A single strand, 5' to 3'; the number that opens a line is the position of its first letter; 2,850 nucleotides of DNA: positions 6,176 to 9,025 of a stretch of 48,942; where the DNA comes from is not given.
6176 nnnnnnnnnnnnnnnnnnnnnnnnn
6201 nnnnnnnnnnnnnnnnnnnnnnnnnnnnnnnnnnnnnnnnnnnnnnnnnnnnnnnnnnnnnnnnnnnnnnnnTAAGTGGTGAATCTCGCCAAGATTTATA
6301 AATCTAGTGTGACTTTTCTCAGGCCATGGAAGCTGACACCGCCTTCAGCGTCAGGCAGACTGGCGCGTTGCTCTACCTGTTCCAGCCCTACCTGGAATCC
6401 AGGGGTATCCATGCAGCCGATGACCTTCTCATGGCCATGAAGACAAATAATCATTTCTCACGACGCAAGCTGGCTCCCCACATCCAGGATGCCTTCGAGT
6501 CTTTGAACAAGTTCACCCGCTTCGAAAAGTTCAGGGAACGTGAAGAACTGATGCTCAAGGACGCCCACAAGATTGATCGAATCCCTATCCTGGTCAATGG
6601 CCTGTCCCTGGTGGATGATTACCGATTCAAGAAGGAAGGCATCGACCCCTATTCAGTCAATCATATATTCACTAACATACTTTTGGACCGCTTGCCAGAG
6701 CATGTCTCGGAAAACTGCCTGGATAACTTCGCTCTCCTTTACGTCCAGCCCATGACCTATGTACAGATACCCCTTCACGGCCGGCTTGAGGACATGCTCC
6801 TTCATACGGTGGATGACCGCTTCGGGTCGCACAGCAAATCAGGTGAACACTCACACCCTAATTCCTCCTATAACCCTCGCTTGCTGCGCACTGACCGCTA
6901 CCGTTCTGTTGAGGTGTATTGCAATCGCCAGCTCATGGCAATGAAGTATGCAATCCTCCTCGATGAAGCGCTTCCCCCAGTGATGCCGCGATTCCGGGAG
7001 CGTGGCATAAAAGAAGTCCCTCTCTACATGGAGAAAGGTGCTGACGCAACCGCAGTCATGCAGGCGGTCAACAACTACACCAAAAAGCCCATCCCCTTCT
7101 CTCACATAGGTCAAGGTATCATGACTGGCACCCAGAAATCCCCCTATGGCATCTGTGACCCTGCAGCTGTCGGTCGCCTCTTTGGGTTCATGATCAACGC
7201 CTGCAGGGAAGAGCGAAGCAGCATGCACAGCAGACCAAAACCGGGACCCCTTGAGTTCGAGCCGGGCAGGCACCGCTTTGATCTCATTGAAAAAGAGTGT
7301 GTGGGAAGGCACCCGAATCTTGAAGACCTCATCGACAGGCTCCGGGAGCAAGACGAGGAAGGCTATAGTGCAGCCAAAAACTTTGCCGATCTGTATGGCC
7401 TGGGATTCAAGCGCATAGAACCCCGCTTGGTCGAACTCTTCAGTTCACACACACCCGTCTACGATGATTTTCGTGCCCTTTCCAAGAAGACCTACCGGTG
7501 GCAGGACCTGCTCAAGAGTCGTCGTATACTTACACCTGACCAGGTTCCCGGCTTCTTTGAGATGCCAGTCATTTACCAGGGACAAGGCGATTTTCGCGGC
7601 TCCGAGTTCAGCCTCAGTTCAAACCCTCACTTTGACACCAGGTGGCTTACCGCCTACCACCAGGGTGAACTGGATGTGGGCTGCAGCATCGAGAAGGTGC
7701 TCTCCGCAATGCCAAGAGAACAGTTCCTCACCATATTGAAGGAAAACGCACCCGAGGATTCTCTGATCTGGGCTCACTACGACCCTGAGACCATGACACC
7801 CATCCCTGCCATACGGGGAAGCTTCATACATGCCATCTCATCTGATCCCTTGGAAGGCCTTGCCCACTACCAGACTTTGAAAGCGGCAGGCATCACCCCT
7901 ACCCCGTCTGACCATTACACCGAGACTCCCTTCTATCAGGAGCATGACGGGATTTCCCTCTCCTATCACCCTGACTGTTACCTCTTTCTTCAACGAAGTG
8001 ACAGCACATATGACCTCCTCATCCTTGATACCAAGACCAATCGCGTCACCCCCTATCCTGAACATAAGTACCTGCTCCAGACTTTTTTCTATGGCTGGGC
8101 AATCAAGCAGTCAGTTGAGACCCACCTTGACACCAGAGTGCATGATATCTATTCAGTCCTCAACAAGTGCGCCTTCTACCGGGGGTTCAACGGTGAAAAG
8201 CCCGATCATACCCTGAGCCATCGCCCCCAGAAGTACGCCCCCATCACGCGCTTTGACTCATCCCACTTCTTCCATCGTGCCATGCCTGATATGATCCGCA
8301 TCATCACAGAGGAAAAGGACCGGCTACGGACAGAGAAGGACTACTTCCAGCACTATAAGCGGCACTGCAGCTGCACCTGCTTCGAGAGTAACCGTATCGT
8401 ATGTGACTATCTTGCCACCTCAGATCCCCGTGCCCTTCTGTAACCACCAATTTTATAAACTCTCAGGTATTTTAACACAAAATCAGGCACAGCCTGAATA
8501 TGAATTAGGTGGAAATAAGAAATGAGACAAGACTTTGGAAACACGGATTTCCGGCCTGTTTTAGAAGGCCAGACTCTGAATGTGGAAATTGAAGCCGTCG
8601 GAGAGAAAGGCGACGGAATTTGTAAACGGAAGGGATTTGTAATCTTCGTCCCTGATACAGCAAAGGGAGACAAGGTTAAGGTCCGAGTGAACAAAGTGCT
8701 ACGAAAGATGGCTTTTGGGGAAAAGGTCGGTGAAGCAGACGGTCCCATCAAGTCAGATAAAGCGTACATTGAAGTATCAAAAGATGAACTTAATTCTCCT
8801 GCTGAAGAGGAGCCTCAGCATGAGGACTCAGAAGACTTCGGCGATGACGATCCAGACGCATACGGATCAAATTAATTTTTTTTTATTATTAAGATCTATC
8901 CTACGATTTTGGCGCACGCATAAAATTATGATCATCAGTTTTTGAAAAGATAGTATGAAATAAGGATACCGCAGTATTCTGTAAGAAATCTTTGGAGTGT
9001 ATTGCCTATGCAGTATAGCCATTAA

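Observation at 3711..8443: Divergent two-gene module: PolB-like protein with intact exonuclease but degenerate polymerase motifs, plus a 705-aa protein ending in a Cas4/RecB-type nuclease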

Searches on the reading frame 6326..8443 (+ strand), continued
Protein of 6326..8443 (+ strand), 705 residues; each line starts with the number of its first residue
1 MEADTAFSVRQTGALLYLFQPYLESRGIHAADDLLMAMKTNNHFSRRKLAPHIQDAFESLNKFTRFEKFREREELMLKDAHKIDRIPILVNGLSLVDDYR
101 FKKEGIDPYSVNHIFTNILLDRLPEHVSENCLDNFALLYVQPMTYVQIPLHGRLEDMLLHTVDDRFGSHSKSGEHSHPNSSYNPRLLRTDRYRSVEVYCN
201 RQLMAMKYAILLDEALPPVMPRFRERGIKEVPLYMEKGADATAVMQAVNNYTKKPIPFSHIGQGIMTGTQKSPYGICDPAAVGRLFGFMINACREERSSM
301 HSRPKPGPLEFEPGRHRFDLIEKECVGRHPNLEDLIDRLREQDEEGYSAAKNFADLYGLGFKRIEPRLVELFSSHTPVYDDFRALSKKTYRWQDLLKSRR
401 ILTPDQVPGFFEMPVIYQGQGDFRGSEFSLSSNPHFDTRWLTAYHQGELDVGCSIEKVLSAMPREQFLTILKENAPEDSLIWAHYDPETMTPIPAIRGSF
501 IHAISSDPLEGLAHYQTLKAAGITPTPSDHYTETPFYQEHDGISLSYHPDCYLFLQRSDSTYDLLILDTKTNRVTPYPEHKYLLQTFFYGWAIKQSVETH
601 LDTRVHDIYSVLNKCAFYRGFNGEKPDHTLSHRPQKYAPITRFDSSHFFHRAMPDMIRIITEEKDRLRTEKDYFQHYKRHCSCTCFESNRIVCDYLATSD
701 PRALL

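Call 63: fold_search(model_id=the predicted structure, library=viral)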
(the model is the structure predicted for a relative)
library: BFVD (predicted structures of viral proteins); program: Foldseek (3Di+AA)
matches with E <= 10: 406; with E <= 0.001: 0
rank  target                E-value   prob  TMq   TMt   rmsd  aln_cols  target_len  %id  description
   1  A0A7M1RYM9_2          1.0e-03  0.72  0.12  0.07  25.4       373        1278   13  PD-(D/E)XK endonuclease-like domain-containing protein [uncultured phage cr116_1]
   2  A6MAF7                1.7e-03  0.99  0.16  0.26  11.1       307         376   13  Gp092 [Lactococcus phage KSY1]
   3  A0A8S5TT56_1          1.7e-03  0.44  0.13  0.11  28.7       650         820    9  PD-(D/E)XK endonuclease-like domain-containing protein [CrAss-like virus sp. ct3KQ27]
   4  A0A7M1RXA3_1          2.1e-03  0.92  0.19  0.17  21.2       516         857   10  Uncharacterized protein [uncultured phage cr108_1]
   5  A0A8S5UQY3            2.5e-03  0.72  0.12  0.22  24.1       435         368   11  Exodeoxyribonuclease 8 [Podoviridae sp. ctQyH19]
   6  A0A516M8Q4            2.9e-03  0.99  0.17  0.33  13.8       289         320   13  (no name in the UniProt tables at hand)
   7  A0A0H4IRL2            3.6e-03  0.84  0.11  0.24  18.6       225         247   13  Exonuclease [Propionibacterium phage Procrass1]
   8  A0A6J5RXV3            3.8e-03  0.84  0.13  0.29  16.0       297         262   14  COG2887 RecB family exonuclease [uncultured Caudovirales phage]
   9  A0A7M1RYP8            3.8e-03  0.84  0.11  0.18  15.1       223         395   16  PD-(D/E)XK endonuclease-like domain-containing protein [uncultured phage cr126_1]
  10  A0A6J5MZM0            4.0e-03  0.94  0.14  0.30  16.0       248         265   14  PD-(D/E)XK nuclease superfamily [uncultured Caudovirales phage]
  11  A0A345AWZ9            4.4e-03  0.87  0.13  0.24  11.0       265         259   12  (no name in the UniProt tables at hand)
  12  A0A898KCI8            5.3e-03  0.90  0.14  0.26  14.2       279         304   11  (no name in the UniProt tables at hand)
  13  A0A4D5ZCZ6            5.6e-03  1.00  0.15  0.32   7.0       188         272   15  PD-(D/E)XK endonuclease-like domain-containing protein [Burkholderia phage BcepSaruman]
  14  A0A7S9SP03            5.9e-03  1.00  0.11  0.17   6.3       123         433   11  PD-(D/E)XK nuclease superfamily protein [Serratia phage Tsm2]
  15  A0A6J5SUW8            6.2e-03  0.97  0.12  0.30  13.4       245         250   11  PD-(D/E)XK nuclease superfamily [uncultured Caudovirales phage]
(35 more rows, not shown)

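Call 64: search_protein_families(library=pfam, alignment_id=A3, max_evalue=0.1)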
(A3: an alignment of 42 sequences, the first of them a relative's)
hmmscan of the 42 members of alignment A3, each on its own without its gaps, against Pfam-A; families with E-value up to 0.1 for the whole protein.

A. member 1, P0016 (705 aa): 1 family
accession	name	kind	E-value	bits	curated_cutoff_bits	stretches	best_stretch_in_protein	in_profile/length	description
PF12705.13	PDDEXK_1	-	0.074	13.4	22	0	563-609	137-186/247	PD-(D/E)XK nuclease superfamily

B. families by the number of members that match (of 42 scanned): 11 families
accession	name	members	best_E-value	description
PF12705.13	PDDEXK_1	10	0.00017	PD-(D/E)XK nuclease superfamily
PF09810.15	Exo5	1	0.0033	Exonuclease V - a 5' deoxyribonuclease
PF17410.7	Stevor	1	0.013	Subtelomeric Variable Open Reading frame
PF04508.17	Pox_A_type_inc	1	0.014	Viral A-type inclusion protein repeat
PF14268.11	YoaP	1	0.019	YoaP-like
PF02909.22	TetR_C_1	1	0.028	Tetracyclin repressor-like, C-terminal domain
PF08686.16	PLAC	1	0.03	PLAC (protease and lacunin) domain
PF20380.3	DUF6675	1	0.04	Family of unknown function (DUF6675)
PF19141.5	DUF5824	1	0.04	Family of unknown function (DUF5824)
PF21493.2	TubZ_C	1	0.061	Tubulin-like protein TubZ, C-terminal domain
PF03495.19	Binary_toxB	1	0.064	Clostridial binary toxin B/anthrax toxin PA Ca-binding domain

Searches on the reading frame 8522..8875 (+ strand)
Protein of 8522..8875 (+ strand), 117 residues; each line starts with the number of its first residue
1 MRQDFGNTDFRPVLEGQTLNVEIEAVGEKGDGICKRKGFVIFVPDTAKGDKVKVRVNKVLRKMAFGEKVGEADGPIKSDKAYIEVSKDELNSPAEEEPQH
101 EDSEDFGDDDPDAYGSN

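Call 3: search_protein_families(library=pfam, proteins=[window:8522-8875:+], max_evalue=1)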
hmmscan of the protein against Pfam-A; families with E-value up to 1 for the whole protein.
window:8522-8875:+ (117 aa): 1 family
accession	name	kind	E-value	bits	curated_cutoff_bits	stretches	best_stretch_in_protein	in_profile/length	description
PF01938.26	TRAM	-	4.8e-13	49.2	21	1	13-69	2-61/61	TRAM domain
